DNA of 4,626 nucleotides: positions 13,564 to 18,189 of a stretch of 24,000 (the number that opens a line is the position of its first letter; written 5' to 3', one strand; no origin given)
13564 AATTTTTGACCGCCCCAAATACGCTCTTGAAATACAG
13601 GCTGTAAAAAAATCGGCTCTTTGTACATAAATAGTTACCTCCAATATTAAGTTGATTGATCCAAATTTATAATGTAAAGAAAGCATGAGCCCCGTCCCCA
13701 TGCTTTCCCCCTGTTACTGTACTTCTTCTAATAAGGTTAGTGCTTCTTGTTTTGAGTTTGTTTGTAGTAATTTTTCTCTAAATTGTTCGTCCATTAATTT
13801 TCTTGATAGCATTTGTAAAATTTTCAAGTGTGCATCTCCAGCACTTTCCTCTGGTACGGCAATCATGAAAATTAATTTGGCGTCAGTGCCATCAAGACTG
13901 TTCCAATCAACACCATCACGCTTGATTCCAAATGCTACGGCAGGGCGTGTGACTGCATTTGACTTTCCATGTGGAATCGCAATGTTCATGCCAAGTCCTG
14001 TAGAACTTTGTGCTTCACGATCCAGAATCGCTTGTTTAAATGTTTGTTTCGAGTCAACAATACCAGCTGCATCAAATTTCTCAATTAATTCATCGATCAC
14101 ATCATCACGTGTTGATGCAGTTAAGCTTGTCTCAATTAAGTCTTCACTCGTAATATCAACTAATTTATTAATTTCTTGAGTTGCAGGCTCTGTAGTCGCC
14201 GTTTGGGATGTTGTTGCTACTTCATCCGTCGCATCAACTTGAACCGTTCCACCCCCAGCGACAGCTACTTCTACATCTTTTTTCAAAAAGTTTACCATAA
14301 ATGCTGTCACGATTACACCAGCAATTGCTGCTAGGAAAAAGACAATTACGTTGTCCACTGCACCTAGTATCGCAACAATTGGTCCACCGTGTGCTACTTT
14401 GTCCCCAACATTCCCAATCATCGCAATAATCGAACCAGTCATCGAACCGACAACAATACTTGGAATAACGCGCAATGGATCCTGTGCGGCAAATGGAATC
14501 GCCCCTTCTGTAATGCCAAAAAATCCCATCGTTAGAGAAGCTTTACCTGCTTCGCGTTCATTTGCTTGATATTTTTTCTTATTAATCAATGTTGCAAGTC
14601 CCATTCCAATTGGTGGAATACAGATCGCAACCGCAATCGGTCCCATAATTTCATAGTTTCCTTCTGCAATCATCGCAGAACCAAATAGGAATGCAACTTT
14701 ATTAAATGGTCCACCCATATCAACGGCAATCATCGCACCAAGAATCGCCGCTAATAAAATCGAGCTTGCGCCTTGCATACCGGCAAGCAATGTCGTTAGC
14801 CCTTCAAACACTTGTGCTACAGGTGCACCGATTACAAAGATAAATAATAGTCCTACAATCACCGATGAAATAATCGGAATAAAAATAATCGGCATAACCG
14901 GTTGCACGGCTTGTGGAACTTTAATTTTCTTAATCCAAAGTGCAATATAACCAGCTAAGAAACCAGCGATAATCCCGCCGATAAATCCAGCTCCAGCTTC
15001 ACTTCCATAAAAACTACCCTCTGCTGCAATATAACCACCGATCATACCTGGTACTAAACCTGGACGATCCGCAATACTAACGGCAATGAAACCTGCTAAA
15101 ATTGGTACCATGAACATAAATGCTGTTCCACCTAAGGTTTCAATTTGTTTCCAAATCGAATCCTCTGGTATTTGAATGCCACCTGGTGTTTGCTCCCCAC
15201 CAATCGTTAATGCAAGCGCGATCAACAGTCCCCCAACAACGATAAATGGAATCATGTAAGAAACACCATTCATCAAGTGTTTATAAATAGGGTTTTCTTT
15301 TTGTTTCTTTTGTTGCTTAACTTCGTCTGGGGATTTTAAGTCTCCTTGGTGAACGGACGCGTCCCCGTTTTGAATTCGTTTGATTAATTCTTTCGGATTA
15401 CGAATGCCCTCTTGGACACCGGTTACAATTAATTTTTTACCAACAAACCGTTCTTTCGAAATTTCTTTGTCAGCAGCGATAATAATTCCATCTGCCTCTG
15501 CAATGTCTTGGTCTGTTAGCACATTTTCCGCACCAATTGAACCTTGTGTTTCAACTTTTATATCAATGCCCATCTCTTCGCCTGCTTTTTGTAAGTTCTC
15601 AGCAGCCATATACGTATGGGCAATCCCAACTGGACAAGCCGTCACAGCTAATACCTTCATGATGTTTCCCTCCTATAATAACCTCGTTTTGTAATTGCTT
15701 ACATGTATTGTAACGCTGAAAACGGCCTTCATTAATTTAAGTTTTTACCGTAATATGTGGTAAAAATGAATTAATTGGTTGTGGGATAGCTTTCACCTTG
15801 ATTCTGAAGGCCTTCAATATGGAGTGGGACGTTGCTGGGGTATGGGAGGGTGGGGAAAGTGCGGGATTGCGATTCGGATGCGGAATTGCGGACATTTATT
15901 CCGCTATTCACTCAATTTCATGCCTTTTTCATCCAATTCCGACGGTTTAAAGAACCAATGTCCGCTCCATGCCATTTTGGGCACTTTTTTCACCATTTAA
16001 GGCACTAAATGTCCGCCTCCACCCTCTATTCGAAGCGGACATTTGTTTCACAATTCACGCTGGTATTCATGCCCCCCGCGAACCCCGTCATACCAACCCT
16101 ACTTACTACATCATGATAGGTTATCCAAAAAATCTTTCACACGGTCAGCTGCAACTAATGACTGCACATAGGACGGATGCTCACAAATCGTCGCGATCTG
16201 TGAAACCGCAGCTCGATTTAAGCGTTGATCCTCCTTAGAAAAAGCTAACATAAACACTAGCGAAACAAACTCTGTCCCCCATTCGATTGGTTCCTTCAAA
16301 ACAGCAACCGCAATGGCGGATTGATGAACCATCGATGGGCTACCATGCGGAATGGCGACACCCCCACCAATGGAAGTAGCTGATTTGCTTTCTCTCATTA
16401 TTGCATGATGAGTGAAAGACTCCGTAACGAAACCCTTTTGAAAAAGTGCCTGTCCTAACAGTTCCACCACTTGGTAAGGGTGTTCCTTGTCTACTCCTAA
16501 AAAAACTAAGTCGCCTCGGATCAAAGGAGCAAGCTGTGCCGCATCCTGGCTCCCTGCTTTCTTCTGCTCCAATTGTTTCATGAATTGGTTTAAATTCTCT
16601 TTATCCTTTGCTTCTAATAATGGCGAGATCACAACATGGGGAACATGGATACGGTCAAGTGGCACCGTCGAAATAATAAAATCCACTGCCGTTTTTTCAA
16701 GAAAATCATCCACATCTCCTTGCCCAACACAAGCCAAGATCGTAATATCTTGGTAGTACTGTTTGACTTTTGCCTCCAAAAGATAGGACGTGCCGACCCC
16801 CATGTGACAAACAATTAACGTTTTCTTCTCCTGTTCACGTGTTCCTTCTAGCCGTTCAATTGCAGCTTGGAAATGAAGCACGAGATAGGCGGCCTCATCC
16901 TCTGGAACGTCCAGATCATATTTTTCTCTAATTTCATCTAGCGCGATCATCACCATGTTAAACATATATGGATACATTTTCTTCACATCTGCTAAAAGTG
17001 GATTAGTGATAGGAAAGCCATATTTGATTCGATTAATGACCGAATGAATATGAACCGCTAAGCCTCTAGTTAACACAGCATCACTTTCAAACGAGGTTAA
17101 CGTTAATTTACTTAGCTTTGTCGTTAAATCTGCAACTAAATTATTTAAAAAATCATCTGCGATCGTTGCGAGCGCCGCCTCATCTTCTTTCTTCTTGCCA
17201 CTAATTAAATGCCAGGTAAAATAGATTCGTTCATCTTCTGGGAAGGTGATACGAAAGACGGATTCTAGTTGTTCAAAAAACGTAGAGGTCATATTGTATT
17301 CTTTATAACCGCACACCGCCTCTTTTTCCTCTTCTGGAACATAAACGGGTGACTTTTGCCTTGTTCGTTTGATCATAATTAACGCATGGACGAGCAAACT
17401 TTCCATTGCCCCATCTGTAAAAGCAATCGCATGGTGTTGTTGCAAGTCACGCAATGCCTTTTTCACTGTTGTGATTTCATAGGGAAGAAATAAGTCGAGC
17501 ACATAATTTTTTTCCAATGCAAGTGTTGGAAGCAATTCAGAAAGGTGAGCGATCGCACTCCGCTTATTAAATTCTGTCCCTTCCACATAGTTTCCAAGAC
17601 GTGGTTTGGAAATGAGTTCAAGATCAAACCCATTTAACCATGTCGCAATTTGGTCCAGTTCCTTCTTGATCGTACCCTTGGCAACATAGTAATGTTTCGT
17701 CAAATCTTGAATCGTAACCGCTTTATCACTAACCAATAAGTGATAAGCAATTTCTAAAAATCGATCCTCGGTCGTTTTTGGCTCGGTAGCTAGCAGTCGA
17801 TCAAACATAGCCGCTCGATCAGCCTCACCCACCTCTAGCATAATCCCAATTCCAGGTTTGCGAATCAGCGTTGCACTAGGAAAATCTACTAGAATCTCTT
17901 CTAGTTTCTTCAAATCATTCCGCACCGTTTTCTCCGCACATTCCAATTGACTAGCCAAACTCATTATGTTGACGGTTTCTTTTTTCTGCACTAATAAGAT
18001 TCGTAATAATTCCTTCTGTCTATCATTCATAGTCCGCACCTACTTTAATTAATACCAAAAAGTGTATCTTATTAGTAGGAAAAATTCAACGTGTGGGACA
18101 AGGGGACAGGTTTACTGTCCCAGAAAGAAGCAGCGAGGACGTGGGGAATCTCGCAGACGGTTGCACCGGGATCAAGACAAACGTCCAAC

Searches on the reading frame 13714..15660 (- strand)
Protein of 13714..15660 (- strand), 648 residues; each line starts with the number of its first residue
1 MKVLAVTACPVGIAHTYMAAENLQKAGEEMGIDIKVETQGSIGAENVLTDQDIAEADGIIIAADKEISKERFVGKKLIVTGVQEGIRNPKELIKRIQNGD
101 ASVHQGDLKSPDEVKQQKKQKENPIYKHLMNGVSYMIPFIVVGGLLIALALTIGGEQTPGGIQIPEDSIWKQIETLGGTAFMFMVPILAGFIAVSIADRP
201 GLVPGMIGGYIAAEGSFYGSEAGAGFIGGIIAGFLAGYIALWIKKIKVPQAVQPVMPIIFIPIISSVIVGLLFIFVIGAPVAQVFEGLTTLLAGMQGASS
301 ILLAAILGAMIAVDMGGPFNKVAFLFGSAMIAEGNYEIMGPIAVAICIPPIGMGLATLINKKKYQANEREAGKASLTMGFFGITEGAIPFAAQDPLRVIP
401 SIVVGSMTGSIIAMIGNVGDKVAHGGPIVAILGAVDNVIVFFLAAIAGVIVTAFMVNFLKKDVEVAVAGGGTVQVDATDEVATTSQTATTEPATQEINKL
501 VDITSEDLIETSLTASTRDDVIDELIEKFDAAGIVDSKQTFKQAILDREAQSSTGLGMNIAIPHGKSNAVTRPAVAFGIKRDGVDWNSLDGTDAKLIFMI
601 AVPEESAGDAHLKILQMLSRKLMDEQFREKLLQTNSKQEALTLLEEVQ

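Call 31: search_protein_families(library=pfam, proteins=[window:13714-15660:-], max_evalue=0.00001)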
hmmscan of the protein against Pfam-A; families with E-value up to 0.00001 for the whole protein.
window:13714-15660:- (648 aa): 4 families
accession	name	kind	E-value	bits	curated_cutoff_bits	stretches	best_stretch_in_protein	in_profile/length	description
PF00359.27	PTS_EIIA_2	-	9.1e-41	139.6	27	1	503-646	2-143/144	Phosphoenolpyruvate-dependent sugar phosphotransferase system, EIIA 2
PF02378.23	PTS_EIIC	-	1.9e-25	90.1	30.7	1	130-405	1-319/319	Phosphotransferase system, EIIC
PF02302.22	PTS_IIB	-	1.3e-20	74.3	23.6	1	5-94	2-89/90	PTS system, Lactose/Cellobiose specific IIB subunit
PF25554.1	PTS_EIIB_BC_N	-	4.6e-07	30.3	27.4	0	1-98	1-83/88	PTS system fructose specific EIIB'BC N-terminal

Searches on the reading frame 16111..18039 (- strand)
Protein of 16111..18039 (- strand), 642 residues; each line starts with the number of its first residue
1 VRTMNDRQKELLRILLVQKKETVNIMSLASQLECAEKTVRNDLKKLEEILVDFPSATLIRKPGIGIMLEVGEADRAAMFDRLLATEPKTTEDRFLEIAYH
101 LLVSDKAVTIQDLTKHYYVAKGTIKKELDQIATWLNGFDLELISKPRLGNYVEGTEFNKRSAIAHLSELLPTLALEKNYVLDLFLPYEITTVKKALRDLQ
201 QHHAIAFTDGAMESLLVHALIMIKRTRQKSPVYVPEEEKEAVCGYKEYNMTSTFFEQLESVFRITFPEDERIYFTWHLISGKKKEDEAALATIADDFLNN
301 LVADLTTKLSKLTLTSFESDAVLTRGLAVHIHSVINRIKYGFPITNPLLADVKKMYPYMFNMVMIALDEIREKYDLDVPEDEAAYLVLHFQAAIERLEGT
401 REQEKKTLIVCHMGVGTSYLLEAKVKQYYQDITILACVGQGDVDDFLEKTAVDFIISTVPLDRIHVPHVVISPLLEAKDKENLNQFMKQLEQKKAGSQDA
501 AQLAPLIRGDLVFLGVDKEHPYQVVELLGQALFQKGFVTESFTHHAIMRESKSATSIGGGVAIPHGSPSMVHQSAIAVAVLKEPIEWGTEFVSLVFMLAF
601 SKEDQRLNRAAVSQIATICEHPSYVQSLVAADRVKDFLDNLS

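Call 31: search_protein_families(library=pfam, proteins=[window:16111-18039:-], max_evalue=0.00001)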
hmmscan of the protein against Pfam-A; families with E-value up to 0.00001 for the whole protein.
window:16111-18039:- (642 aa): 5 families
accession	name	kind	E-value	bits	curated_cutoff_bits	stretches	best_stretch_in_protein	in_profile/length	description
PF00874.25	PRD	-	1.2e-35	122.1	23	2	308-393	6-90/90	PRD domain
PF00359.27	PTS_EIIA_2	-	8.3e-26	91.1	27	1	507-639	3-139/144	Phosphoenolpyruvate-dependent sugar phosphotransferase system, EIIA 2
PF05043.19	Mga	-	1.1e-09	39.2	21.1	1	101-165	24-85/87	Mga helix-turn-helix domain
PF08279.18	HTH_11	-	1.8e-09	37.8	25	1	7-56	1-44/55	HTH domain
PF08220.18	HTH_DeoR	-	3.7e-08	33.4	21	0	7-48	1-40/57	DeoR-like helix-turn-helix domain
